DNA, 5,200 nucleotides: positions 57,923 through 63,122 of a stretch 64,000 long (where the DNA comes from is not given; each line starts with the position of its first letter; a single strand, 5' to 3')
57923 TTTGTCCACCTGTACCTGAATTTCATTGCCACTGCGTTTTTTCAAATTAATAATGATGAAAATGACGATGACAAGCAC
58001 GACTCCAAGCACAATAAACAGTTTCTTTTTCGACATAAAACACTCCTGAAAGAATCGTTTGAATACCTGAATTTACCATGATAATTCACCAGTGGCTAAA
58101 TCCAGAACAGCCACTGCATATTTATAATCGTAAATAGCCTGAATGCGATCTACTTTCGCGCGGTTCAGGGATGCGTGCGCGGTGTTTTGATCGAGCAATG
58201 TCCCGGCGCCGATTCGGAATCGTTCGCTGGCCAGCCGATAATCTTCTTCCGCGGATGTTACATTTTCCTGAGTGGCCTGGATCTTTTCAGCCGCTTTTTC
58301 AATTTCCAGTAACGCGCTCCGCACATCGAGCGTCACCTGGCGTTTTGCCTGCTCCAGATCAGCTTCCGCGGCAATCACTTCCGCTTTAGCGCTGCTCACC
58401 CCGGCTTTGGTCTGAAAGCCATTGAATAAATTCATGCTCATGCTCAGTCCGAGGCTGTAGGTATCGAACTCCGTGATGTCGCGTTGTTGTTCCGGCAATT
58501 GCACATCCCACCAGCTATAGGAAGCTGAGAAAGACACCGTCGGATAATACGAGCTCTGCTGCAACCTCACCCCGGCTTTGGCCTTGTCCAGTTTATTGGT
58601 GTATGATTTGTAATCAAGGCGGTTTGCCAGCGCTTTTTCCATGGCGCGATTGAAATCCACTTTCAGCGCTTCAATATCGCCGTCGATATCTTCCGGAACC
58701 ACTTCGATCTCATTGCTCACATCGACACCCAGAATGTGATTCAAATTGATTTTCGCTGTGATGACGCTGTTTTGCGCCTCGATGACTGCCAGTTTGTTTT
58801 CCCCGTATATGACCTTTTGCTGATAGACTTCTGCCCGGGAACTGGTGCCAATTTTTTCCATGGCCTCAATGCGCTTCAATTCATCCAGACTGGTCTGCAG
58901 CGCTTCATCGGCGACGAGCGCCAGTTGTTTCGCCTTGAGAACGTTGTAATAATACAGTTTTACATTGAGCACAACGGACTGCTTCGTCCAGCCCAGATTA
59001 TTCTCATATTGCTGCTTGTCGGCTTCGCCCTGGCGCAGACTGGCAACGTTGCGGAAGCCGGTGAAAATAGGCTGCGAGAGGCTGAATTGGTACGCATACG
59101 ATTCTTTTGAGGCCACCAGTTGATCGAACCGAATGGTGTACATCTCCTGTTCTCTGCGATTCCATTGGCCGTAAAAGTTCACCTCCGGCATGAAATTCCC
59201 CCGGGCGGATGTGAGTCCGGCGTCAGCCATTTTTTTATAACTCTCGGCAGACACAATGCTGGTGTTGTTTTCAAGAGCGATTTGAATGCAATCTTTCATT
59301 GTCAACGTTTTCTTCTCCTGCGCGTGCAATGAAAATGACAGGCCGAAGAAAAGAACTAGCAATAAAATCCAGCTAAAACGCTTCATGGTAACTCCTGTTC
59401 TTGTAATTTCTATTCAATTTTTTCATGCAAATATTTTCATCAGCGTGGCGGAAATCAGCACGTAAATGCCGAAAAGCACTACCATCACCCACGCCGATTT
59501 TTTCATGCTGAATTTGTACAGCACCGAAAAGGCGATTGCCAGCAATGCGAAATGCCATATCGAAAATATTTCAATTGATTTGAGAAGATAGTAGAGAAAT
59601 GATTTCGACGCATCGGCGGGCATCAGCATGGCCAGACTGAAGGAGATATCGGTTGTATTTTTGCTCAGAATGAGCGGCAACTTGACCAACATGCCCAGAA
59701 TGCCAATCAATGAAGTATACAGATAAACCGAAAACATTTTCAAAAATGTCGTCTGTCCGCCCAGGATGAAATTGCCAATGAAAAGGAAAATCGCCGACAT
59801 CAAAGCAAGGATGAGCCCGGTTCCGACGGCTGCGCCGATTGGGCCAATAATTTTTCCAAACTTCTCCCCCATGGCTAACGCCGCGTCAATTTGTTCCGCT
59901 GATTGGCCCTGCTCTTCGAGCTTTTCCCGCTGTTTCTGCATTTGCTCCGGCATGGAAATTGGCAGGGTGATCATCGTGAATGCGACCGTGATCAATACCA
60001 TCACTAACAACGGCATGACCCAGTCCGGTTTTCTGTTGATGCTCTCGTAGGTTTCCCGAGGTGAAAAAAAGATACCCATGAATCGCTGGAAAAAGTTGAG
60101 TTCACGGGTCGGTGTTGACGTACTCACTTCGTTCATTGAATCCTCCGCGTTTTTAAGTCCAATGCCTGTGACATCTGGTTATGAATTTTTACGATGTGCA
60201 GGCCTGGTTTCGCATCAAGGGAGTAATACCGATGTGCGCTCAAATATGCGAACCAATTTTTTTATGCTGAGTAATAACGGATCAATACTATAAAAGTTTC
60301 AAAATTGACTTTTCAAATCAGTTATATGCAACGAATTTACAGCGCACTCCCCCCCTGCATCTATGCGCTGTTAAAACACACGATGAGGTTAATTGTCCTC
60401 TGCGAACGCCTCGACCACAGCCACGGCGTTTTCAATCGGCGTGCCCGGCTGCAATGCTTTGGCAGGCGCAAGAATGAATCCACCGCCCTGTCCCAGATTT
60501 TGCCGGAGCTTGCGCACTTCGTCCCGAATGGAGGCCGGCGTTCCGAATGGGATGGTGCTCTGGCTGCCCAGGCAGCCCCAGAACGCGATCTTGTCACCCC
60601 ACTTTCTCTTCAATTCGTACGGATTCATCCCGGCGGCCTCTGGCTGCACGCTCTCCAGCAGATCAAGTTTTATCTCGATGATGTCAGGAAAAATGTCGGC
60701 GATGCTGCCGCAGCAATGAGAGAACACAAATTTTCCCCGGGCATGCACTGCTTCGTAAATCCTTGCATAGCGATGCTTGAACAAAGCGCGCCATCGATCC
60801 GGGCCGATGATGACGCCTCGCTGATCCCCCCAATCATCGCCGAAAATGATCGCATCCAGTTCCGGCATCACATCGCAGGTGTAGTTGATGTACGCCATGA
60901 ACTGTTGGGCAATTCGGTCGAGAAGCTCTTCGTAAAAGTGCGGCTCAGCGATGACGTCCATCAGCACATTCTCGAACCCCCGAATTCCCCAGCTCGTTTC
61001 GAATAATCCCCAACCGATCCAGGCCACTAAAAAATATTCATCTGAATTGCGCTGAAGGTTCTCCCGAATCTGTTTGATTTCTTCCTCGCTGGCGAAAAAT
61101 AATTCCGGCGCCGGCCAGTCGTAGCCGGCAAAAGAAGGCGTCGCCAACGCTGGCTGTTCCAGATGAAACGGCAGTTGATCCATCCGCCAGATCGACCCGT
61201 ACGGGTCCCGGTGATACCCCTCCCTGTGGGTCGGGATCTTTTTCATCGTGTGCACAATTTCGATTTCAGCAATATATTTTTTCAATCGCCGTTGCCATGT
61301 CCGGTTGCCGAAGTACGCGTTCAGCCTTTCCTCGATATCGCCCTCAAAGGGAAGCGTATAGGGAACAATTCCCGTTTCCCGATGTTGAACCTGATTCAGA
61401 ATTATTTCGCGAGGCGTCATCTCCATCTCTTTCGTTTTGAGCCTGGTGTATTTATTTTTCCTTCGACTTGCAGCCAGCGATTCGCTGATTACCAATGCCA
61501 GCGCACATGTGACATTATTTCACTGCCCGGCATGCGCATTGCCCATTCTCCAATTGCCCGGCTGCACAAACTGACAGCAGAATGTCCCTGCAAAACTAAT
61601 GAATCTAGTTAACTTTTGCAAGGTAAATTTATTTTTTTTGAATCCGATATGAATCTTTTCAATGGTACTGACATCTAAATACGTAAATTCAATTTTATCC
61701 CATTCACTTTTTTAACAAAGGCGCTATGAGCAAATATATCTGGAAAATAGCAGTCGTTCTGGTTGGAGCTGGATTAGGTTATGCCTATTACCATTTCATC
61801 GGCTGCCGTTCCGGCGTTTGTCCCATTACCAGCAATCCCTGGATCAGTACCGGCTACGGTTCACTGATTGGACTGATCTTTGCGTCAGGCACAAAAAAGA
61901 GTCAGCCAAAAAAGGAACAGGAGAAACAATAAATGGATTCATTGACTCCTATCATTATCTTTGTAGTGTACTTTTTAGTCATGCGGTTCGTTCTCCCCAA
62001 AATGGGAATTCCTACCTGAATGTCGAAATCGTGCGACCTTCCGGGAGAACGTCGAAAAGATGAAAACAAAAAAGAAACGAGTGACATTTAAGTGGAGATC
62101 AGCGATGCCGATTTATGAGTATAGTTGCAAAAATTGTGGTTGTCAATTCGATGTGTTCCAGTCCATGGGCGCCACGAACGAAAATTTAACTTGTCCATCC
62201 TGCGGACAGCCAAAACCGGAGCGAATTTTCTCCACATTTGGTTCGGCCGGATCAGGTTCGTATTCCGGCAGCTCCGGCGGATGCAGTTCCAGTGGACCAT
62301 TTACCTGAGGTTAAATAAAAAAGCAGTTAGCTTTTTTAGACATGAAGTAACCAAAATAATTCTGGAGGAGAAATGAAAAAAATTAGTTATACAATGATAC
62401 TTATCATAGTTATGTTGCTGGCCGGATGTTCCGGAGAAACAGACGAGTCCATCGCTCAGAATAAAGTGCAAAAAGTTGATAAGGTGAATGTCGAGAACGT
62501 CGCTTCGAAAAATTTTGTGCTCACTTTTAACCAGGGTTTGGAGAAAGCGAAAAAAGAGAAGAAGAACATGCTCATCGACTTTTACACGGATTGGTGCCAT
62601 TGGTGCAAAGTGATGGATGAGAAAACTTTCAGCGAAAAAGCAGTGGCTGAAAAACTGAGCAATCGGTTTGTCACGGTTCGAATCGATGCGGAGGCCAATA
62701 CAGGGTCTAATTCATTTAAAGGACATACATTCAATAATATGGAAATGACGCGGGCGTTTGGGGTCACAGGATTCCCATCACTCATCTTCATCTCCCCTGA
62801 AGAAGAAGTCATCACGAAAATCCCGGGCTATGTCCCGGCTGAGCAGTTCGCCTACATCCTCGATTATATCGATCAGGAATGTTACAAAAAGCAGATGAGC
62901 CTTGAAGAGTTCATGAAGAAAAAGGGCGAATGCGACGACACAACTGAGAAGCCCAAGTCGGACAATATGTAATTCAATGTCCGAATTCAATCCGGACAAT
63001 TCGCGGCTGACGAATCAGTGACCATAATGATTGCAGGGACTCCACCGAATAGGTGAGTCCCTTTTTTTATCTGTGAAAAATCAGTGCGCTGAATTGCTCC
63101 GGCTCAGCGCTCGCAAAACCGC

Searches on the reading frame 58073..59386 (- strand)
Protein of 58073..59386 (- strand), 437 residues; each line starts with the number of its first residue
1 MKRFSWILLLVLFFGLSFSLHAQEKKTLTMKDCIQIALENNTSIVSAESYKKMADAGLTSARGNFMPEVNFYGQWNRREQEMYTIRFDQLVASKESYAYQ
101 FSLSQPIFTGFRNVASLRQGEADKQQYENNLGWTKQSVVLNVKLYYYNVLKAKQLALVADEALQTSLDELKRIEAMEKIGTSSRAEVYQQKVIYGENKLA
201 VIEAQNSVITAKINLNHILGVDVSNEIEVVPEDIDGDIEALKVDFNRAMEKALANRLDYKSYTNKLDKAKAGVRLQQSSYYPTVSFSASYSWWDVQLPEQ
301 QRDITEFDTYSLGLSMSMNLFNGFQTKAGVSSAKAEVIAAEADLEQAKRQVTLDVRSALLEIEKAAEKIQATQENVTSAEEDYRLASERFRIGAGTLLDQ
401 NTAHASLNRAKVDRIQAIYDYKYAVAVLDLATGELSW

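Call 45: search_protein_families(library=pfam, proteins=[window:58073-59386:-], max_evalue=0.00001)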
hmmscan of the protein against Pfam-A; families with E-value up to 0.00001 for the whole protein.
window:58073-59386:- (437 aa): 1 family
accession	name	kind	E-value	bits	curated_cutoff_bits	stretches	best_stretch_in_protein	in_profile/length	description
PF02321.23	OEP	-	1e-64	218.2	22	2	246-433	2-187/187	Outer membrane efflux protein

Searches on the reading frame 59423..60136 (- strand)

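Call 45: search_protein_families(library=pfam, proteins=[window:59423-60136:-], max_evalue=0.00001)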
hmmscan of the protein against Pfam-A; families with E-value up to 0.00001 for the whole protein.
window:59423-60136:- (237 aa): 1 family
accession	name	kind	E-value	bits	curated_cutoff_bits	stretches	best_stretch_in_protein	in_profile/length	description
PF04893.22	Yip1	-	4.8e-20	72.6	28.6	1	20-230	1-170/173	Yip1 domain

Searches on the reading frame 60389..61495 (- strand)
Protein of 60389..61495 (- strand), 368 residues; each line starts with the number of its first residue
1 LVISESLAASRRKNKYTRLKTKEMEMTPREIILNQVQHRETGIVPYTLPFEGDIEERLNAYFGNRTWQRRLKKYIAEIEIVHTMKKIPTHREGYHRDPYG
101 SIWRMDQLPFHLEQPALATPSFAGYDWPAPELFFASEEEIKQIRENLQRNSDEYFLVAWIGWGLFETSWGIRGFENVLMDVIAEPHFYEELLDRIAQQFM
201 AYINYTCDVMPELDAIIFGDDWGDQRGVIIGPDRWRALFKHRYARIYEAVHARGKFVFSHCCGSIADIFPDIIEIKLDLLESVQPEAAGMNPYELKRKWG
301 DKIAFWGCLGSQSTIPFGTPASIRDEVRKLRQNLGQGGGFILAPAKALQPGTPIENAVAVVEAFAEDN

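Call 45: search_protein_families(library=pfam, proteins=[window:60389-61495:-], max_evalue=0.00001)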
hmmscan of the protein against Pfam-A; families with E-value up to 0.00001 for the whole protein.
window:60389-61495:- (368 aa): 1 family
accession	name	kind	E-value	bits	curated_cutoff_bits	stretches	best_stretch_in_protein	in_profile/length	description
PF01208.23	URO-D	-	5.2e-19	68.9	23.9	1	172-364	160-343/346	Uroporphyrinogen decarboxylase (URO-D)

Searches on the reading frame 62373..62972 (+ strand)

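Call 45: search_protein_families(library=pfam, proteins=[window:62373-62972:+], max_evalue=0.00001)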
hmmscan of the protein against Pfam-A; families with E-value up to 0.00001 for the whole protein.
window:62373-62972:+ (199 aa): 4 families
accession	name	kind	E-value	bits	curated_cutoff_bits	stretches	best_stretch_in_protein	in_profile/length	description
PF13098.12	Thioredoxin_2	-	2.2e-19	70.2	27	1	59-162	1-103/104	Thioredoxin-like domain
PF03190.21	Thioredox_DsbH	-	1.3e-16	61.4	27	1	53-164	27-138/163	Protein of unknown function, DUF255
PF13899.12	Thioredoxin_7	-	2.6e-15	56.7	27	1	51-142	5-83/83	Thioredoxin-like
PF00085.26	Thioredoxin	-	6.8e-10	39.3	23.5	1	52-160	10-98/103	Thioredoxin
